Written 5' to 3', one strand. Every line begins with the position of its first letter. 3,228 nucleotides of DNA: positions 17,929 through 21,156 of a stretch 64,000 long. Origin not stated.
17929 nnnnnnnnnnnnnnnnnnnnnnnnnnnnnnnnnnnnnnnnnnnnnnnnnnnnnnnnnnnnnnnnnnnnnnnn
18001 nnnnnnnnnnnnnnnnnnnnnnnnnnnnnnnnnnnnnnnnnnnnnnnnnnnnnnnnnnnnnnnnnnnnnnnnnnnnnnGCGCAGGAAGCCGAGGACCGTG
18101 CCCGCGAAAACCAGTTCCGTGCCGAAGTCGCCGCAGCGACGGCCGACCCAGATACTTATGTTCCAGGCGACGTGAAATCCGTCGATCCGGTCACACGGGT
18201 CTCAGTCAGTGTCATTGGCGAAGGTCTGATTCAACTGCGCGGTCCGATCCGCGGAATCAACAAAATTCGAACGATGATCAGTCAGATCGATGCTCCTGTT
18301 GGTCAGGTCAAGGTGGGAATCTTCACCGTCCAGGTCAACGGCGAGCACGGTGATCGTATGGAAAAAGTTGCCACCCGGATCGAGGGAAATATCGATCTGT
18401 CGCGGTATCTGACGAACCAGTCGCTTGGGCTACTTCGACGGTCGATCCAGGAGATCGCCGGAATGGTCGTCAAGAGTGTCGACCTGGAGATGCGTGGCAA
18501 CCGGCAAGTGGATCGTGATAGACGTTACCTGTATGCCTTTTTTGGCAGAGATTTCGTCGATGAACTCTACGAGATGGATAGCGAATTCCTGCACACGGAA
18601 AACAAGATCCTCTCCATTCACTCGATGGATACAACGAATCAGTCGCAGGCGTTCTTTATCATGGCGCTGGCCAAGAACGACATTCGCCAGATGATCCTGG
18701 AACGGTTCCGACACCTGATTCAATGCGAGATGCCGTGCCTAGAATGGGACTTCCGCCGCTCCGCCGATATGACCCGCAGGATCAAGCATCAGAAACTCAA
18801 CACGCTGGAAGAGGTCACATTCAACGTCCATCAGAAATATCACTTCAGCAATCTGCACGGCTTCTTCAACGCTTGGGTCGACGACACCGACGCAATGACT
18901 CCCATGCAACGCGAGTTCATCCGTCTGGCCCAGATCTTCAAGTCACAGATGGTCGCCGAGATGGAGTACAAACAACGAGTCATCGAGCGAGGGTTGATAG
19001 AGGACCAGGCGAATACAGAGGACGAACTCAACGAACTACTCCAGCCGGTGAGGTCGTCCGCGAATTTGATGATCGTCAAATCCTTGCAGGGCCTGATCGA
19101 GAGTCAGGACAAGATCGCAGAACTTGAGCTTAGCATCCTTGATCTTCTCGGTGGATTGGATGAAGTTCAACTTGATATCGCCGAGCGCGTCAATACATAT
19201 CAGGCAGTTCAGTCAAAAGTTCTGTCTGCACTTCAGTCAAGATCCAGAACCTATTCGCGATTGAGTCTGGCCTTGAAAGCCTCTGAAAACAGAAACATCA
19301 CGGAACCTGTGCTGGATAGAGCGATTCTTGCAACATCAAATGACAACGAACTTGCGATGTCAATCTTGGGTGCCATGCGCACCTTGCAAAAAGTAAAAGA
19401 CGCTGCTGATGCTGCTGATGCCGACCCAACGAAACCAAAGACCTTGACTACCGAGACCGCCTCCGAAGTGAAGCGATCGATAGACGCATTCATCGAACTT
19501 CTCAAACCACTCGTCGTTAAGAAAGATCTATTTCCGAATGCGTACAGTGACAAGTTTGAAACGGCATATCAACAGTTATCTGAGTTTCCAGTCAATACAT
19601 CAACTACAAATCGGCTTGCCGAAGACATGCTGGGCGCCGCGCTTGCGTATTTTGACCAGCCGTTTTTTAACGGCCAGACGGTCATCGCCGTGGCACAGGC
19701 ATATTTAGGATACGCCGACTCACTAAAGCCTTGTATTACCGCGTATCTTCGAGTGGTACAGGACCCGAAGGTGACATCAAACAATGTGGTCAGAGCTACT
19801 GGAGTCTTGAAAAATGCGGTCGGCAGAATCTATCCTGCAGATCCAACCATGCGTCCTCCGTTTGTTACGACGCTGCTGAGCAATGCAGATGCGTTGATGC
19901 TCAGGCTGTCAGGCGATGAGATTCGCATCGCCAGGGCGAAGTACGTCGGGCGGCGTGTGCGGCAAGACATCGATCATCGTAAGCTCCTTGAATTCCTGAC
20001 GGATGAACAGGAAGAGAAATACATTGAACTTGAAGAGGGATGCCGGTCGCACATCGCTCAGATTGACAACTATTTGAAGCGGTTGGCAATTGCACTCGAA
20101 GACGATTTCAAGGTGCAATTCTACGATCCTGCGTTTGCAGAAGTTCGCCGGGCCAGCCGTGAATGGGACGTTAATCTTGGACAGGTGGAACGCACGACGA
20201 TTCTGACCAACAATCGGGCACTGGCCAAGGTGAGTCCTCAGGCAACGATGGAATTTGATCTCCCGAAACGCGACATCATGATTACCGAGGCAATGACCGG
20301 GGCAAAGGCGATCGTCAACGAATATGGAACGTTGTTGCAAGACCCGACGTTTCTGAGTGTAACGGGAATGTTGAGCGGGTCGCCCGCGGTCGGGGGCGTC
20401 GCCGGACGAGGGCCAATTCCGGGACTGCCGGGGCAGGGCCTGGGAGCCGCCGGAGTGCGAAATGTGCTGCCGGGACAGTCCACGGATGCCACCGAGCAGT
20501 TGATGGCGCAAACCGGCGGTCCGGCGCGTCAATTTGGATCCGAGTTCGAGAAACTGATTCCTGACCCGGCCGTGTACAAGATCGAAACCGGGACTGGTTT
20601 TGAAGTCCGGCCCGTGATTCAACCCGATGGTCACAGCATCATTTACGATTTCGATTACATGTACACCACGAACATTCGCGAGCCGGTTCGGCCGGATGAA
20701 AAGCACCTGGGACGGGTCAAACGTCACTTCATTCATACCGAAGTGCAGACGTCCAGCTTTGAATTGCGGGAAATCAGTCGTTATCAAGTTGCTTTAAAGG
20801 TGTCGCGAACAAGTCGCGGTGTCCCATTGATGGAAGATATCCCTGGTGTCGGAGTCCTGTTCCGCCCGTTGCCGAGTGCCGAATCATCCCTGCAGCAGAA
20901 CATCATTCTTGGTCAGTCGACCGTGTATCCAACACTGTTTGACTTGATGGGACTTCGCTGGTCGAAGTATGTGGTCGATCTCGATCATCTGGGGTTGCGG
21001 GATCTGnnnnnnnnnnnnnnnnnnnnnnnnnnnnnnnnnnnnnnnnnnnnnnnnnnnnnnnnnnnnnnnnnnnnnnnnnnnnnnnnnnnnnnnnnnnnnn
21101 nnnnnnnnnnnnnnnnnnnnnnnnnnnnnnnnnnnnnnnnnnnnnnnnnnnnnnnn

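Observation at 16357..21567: Giant (~1,736 aa) secretin homologue whose N-type domain and barrel domain are both interrupted by very large helical insertions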

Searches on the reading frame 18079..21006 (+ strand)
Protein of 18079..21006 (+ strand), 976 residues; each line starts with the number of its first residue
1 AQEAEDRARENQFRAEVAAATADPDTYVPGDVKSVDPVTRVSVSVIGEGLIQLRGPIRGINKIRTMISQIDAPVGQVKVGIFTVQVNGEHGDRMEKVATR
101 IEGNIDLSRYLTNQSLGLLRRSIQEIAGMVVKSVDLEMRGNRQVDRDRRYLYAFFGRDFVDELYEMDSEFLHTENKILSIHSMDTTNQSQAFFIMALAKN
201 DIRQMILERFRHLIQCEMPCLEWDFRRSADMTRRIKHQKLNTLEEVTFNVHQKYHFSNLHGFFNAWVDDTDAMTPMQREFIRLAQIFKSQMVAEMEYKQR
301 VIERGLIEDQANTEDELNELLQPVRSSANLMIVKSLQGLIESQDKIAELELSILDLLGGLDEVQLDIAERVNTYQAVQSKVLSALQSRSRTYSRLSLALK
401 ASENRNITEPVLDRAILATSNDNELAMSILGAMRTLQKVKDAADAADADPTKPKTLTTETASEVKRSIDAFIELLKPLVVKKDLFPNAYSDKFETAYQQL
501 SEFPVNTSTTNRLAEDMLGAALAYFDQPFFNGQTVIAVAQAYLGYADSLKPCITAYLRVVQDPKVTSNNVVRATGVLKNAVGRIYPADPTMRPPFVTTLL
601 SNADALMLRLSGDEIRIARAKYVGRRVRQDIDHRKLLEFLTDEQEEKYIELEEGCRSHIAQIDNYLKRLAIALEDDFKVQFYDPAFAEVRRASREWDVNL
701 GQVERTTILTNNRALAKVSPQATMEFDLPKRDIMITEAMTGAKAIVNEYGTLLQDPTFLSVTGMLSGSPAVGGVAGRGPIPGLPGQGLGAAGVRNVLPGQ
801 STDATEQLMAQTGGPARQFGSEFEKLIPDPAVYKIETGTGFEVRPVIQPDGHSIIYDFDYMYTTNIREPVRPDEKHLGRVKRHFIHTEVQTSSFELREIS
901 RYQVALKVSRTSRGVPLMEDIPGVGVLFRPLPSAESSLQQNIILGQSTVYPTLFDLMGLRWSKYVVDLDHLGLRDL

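Call 53: predict_structure(alignment_id=A3)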
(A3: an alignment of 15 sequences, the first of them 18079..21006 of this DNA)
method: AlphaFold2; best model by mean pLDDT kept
length: 976 residues; sequences in the alignment: 15
mean_pLDDT: 66.8   pTM: 0.50
mean pLDDT of the five models: 66.8, 66.0, 60.6, 56.0, 53.3
residues with pLDDT >= 90: 39; 70-90: 483; 50-70: 192; < 50: 262
segments of 3 or more residues with pLDDT < 50: 1-3, 20-34, 45-50, 173-176, 180-184, 234-238, 386-457, 505-513, 722-738, 751-819, 826-832, 908-936, 961-976
pLDDT, mean of each block of 10 residues (from residue 1): 59 56 41 50 49 65 66 73 80 80 88 90 90 84 82 89 76 50 59 86 91 91 85 51 83 88 76 86 79 78 71 64 82 86 82 81 82 75 51 34 33 37 38 37 39 44 71 83 83 78 53 53 58 76 84 86 80 88 81 85 85 84 73 71 81 76 86 90 84 68 75 60 44 43 55 46 41 31 32 33 35 43 49 61 78 81 64 54 81 85 63 39 40 54 87 66 45 45
secondary structure, 60 per line:
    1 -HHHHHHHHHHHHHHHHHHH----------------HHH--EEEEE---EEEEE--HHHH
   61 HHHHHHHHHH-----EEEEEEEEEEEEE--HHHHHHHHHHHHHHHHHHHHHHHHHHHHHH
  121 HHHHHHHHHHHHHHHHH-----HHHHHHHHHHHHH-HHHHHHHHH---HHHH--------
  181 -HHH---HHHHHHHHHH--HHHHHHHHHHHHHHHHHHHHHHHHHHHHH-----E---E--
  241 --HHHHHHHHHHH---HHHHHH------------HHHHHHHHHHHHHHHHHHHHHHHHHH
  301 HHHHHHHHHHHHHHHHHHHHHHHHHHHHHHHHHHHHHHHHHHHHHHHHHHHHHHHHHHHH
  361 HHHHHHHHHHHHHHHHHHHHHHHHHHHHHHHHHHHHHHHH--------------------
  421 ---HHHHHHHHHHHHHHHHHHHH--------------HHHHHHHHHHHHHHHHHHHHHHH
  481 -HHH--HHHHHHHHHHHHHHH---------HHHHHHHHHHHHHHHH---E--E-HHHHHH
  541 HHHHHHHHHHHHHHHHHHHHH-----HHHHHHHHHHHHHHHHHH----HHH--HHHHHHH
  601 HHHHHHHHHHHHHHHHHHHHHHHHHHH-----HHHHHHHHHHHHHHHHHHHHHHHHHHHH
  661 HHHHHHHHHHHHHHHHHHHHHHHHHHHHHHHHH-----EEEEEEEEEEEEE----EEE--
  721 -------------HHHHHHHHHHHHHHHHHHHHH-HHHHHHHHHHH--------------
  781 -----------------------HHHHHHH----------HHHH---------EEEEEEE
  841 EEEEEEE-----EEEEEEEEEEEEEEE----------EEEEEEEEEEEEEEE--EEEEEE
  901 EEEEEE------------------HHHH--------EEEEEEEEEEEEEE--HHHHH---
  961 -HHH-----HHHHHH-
elements in order (helices of 4 or more, strands of 3 or more residues): H2-20 E42-46 E50-54 H57-70 E76-88 H91-137 H143-155 H157-165 H169-172 H188-197 H200-228 H243-253 H257-262 H275-400 H424-443 H458-480 H487-501 H511-526 H535-561 H567-584 H594-627 H633-693 E699-711 E716-718 H734-754 H756-766 H804-810 H821-824 E834-847 E853-867 E878-892 E895-906 H925-928 E937-950 H953-957 H970-975

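Call 57: fold_search(model_id=the predicted structure, library=pdb)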
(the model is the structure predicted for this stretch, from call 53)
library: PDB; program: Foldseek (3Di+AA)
matches with E <= 10: 536; with E <= 0.001: 0
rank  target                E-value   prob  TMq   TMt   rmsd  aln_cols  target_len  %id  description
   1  6hcg_A                1.7e-03  1.00  0.11  0.16  20.0       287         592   10  Klebsiella pneumoniae type II secretion system outer membrane complex. PulD, PulS and PulC HR domain. (released 2019-11-27)
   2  6i1y_A                2.8e-03  1.00  0.08  0.13  11.9       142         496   20  Vibrio vulnificus EpsD (released 2019-04-10)
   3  5wq9_A                3.1e-03  1.00  0.07  0.13  12.4       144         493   20  CryoEM structure of type II secretion system secretin GspD G453A mutant in Vibrio cholerae (released 2016-12-28)
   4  8co1_A1               3.2e-03  1.00  0.08  0.12  10.0       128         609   17  Type II Secretion System (released 2024-04-10)
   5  5wq8_A                4.1e-03  1.00  0.07  0.13  12.3       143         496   20  CryoEM structure of type II secretion system secretin GspD in Vibrio cholerae (released 2016-12-28)
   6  5zdh_A                4.3e-03  1.00  0.08  0.14  11.7       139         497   17  CryoEM structure of ETEC Pilotin-Secretin AspS-GspD complex (released 2018-04-18)
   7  6h2x                  4.5e-03  0.75  0.09  0.19  46.8       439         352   12  MukB coiled-coil elbow from E. coli (released 2019-03-06)
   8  6i1x_A                4.7e-03  1.00  0.08  0.14  12.3       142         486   19  Aeromonas hydrophila ExeD (released 2019-04-10)
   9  9k8v_A                4.7e-03  1.00  0.07  0.17  12.2       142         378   20  Cryo-EM structure of the Type II secretion system protein from Vibrio cholerae (released 2025-10-29)
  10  6pee_A                5.1e-03  1.00  0.10  0.24  22.8       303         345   14  InvG secretin domain beta-barrel from Salmonella SPI-1 injectisome NC-base (released 2019-10-23)
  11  6q14_A                5.1e-03  1.00  0.10  0.18  22.8       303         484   14  Structure of the Salmonella SPI-1 injectisome NC-base (released 2019-10-23)
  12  6q14_B                5.1e-03  1.00  0.10  0.18  22.8       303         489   14  Structure of the Salmonella SPI-1 injectisome NC-base (released 2019-10-23)
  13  5wq7_A                7.4e-03  1.00  0.08  0.14  11.6       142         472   18  CryoEM structure of type II secretion system secretin GspD in E.coli K12 (released 2016-12-28)
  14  5w68_A                8.5e-03  1.00  0.08  0.19  11.3       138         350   17  Type II secretin from Enteropathogenic Escherichia coli - GspD (released 2017-11-15)
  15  6yvu_B                8.5e-03  0.41  0.10  0.08  81.3       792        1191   11  Condensin complex from S.cerevisiae ATP-free apo non-engaged state (released 2020-07-15)
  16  6w6m_A                8.9e-03  1.00  0.09  0.20  16.8       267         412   12  Single particle cryoEM structure of V. cholerae Type IV competence pilus secretin PilQ (released 2020-10-14)
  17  5tcq_A                9.4e-03  0.99  0.10  0.23  17.0       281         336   12  Near-atomic resolution cryo-EM structure of the Salmonella SPI-1 type III secretion injectisome secretin InvG (released 2016-12-21)
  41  8odn_A                4.3e-02  0.99  0.08  0.28   7.4       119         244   15  RcpA-TadD with C13 symmetry from the Pseudomonas aeruginosa Tight Adherence Secretion System (released 2023-09-27)
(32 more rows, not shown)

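Call 110: fold_search(model_id=the predicted structure, library=viral)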
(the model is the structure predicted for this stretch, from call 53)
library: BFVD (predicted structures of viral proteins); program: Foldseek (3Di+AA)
matches with E <= 10: 490; with E <= 0.001: 4
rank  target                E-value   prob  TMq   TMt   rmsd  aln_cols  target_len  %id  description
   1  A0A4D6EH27            5.5e-05  0.93  0.10  0.10  52.9       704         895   11  Uncharacterized protein [Pandoravirus celtis]
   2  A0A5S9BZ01            9.5e-05  0.97  0.10  0.08  40.7       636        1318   12  DNA repair exonuclease [Tenacibaculum phage PTm1]
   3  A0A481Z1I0            3.5e-04  0.99  0.12  0.12  23.8       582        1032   12  Uncharacterized protein [Mimivirus LCMiAC02]
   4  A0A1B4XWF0            5.1e-04  0.57  0.07  0.05  61.0       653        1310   12  DNA repair [Tenacibaculum phage pT24]
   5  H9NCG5                1.3e-03  0.35  0.06  0.05  62.5       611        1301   13  (no name in the UniProt tables at hand)
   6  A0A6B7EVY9            1.4e-03  0.60  0.08  0.09  58.4       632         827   12  (no name in the UniProt tables at hand)
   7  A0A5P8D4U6            1.8e-03  0.47  0.07  0.09  59.1       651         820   14  (no name in the UniProt tables at hand)
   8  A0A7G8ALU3            1.8e-03  0.41  0.06  0.06  57.8       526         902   13  (no name in the UniProt tables at hand)
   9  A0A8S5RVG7            2.3e-03  0.94  0.11  0.14  56.6       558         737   12  STRUCTURAL MAINTENANCE OF CHROMOSOMES PROTEIN [Siphoviridae sp. ctHip2]
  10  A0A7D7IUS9            2.5e-03  0.44  0.08  0.09  62.2       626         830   12  (no name in the UniProt tables at hand)
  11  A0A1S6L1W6            2.7e-03  0.35  0.08  0.09  67.2       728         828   10  (no name in the UniProt tables at hand)
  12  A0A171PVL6            3.2e-03  0.23  0.07  0.07  42.6       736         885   12  ATPase [Heliothis virescens ascovirus 3f]
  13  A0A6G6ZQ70            3.6e-03  0.23  0.06  0.08  65.0       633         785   10  (no name in the UniProt tables at hand)
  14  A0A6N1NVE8            3.7e-03  0.21  0.07  0.05  62.5       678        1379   13  Putative DNA repair protein [Tupanvirus deep ocean]
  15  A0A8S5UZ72            3.9e-03  0.63  0.07  0.09  61.5       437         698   13  Spherulation-specific family 4 [Siphoviridae sp. ctPNJ4]
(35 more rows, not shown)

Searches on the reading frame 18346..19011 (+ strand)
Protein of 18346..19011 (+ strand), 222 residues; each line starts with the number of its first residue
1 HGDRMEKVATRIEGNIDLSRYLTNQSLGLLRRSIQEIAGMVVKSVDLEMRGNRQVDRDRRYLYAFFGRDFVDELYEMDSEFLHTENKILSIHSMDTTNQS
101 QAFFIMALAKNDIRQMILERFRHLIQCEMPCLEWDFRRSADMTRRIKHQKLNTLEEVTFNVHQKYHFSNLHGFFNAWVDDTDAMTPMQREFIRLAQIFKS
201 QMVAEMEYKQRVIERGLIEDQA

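Call 84: search_protein_families(library=pfam, proteins=[window:18346-19011:+], max_evalue=10)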
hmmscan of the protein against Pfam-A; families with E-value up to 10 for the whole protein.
window:18346-19011:+ (222 aa): 0 families
